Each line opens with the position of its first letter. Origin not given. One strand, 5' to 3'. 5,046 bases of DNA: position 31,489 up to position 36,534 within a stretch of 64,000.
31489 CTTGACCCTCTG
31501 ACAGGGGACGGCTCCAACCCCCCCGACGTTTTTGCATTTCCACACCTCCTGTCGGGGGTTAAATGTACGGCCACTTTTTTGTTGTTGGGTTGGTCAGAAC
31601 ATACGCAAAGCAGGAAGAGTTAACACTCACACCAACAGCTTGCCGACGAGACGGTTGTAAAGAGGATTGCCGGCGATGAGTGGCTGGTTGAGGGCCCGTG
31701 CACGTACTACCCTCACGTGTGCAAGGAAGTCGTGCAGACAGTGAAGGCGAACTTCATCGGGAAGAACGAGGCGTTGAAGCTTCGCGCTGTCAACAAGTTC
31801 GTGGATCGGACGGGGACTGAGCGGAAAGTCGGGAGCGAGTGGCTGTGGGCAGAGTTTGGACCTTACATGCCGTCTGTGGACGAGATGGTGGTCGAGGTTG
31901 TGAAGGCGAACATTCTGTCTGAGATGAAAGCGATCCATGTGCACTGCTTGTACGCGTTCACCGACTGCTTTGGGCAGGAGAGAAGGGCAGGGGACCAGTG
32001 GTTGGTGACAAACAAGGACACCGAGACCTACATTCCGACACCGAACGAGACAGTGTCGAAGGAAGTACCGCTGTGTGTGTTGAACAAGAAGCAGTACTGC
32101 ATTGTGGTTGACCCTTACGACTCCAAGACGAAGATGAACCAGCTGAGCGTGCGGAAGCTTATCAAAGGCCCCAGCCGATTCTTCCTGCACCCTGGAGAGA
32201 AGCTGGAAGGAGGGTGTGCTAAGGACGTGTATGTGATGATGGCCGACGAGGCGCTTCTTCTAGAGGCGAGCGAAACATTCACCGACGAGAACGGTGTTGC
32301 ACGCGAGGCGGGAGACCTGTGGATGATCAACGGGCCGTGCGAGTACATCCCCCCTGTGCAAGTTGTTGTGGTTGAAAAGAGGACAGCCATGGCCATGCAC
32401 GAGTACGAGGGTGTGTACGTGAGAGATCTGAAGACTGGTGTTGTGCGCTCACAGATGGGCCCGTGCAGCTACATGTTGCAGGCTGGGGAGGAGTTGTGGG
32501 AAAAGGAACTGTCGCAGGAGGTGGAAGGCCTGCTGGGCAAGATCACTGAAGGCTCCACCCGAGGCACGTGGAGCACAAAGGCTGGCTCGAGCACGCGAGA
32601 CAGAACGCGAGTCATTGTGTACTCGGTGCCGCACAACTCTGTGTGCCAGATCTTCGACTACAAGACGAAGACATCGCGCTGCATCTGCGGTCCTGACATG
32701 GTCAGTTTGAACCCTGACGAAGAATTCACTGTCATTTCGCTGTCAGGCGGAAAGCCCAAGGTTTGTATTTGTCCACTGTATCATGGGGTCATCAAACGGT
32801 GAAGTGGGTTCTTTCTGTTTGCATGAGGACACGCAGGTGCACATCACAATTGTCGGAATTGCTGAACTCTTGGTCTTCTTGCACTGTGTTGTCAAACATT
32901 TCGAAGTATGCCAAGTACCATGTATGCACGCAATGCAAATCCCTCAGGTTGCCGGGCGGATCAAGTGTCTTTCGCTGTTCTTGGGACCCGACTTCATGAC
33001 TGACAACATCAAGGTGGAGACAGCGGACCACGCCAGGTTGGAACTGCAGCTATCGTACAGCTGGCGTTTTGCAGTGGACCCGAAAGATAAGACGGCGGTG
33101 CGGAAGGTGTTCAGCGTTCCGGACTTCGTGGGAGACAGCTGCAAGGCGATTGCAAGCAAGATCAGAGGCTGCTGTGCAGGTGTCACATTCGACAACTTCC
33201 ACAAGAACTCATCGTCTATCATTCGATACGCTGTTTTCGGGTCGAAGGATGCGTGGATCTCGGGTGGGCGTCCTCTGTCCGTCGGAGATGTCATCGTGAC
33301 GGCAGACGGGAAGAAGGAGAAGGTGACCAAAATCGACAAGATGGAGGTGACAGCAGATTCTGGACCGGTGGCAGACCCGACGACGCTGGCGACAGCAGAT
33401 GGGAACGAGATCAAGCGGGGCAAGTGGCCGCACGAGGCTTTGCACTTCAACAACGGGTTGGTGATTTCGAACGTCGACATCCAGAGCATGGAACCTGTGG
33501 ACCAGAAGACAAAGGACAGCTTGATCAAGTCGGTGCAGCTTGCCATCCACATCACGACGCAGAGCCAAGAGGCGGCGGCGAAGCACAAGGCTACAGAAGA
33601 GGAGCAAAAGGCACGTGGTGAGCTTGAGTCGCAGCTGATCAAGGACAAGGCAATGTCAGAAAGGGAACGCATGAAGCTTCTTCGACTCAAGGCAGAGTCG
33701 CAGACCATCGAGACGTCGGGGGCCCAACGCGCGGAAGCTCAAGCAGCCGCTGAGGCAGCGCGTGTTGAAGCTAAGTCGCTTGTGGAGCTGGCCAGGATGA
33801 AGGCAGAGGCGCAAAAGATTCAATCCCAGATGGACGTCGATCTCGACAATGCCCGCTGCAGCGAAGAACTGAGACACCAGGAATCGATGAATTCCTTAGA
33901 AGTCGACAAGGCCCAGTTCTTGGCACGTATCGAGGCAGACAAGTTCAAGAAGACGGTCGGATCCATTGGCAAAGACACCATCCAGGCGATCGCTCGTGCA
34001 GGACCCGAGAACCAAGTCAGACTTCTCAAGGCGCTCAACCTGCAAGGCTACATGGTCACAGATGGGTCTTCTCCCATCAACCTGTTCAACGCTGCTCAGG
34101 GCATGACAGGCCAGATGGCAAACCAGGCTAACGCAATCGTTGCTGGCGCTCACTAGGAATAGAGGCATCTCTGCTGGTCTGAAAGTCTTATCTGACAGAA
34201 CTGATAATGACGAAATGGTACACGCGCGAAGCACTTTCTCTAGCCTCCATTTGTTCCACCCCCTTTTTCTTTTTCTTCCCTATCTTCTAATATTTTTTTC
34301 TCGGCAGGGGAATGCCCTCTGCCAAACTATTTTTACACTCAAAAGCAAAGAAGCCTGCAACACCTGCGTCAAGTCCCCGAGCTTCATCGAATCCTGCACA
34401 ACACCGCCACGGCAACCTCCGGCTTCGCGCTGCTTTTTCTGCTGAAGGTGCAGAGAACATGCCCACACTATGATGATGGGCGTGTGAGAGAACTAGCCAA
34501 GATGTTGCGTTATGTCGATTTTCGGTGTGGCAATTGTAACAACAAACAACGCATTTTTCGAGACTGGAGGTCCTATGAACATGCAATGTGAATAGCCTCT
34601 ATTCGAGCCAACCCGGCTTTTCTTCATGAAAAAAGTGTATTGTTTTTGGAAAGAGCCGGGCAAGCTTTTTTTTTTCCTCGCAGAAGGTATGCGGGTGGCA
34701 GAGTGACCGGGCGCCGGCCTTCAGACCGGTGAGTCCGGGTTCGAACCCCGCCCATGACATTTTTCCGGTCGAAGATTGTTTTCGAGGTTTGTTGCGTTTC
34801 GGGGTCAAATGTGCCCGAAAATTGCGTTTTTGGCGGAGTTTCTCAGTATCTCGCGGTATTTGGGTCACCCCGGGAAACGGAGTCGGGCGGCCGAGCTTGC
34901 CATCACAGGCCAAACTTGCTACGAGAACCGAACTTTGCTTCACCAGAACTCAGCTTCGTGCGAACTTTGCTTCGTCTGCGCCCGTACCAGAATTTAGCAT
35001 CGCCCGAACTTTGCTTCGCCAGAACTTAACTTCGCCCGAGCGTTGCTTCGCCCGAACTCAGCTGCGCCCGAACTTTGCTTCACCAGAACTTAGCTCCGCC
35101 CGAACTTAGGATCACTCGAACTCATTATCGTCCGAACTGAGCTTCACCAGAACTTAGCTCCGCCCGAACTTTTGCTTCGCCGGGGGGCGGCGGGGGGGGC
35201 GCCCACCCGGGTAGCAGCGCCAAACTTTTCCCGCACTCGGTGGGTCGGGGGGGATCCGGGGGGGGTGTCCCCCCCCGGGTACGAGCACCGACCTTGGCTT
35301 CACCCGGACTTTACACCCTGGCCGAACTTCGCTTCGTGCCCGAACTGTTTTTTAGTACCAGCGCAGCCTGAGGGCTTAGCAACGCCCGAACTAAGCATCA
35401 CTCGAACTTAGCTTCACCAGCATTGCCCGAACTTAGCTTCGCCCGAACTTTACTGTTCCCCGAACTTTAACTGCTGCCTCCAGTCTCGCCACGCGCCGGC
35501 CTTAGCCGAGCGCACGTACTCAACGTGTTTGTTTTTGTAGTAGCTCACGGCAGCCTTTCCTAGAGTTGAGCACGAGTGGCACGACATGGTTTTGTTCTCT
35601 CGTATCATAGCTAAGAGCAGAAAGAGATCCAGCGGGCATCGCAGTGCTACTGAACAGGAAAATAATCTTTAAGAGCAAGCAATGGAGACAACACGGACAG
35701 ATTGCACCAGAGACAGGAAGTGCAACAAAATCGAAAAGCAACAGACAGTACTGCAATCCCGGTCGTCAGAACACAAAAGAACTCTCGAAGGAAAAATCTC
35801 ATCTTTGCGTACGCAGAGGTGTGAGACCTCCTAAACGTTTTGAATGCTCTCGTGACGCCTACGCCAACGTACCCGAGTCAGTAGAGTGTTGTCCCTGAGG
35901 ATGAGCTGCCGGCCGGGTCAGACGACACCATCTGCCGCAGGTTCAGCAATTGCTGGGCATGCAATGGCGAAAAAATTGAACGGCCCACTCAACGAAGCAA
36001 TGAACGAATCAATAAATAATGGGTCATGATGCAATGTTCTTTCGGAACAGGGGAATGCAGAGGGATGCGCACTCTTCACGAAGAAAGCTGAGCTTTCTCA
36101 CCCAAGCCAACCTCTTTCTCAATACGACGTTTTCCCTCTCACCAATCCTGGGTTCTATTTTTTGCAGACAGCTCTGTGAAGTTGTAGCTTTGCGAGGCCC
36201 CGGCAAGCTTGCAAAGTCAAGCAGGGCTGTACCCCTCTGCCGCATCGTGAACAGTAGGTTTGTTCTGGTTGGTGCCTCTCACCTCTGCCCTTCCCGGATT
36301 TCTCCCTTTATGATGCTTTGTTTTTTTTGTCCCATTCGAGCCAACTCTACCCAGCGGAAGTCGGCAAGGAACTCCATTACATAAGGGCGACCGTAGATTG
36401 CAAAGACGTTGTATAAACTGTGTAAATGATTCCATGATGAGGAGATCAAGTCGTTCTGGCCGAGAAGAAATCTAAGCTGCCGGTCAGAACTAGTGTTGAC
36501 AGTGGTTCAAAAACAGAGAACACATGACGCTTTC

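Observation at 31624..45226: Tandem MVP paralogs with a base-perfect 2.5-kb conversion tract bounded exactly by the exon-5 acceptor and the stop codon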

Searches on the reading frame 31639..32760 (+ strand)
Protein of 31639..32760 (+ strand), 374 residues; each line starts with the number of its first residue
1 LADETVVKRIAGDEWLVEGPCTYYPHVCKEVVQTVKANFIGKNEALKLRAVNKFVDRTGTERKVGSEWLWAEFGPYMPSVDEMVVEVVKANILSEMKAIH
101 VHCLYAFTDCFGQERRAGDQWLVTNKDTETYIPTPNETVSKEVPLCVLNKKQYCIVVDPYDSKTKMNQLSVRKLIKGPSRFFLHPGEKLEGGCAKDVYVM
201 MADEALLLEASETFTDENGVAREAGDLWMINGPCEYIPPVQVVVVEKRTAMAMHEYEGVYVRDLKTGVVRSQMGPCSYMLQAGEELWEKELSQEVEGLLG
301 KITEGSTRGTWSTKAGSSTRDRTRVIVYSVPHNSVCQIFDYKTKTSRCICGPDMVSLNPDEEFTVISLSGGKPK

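Call 7: search_protein_families(library=pfam, proteins=[window:31639-32760:+])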
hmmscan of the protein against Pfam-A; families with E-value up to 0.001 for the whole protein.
seq(374 aa): 4 families
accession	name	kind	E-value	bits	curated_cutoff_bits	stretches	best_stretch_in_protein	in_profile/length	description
PF01505.23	Vault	-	1.1e-55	185.8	27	4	198-239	1-42/42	Major Vault Protein repeat domain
PF17795.6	Vault_3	-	1.2e-24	86.6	28.8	1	325-374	1-50/62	Major Vault Protein Repeat domain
PF17796.6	Vault_4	-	7.6e-09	36.1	22.9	1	251-301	2-51/63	Major Vault Protein repeat domain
PF17794.6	Vault_2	-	2.5e-06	28.3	23.6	1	146-192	2-59/60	Major Vault Protein repeat domain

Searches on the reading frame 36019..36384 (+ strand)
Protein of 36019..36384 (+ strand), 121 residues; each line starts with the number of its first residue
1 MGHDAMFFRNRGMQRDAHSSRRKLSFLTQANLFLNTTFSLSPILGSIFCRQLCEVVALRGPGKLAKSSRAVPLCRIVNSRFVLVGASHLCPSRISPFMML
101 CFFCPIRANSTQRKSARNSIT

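Call 48: search_protein_families(library=pfam, proteins=[window:36019-36384:+], max_evalue=0.01)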
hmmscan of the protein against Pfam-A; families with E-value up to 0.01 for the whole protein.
window:36019-36384:+ (121 aa): 0 families
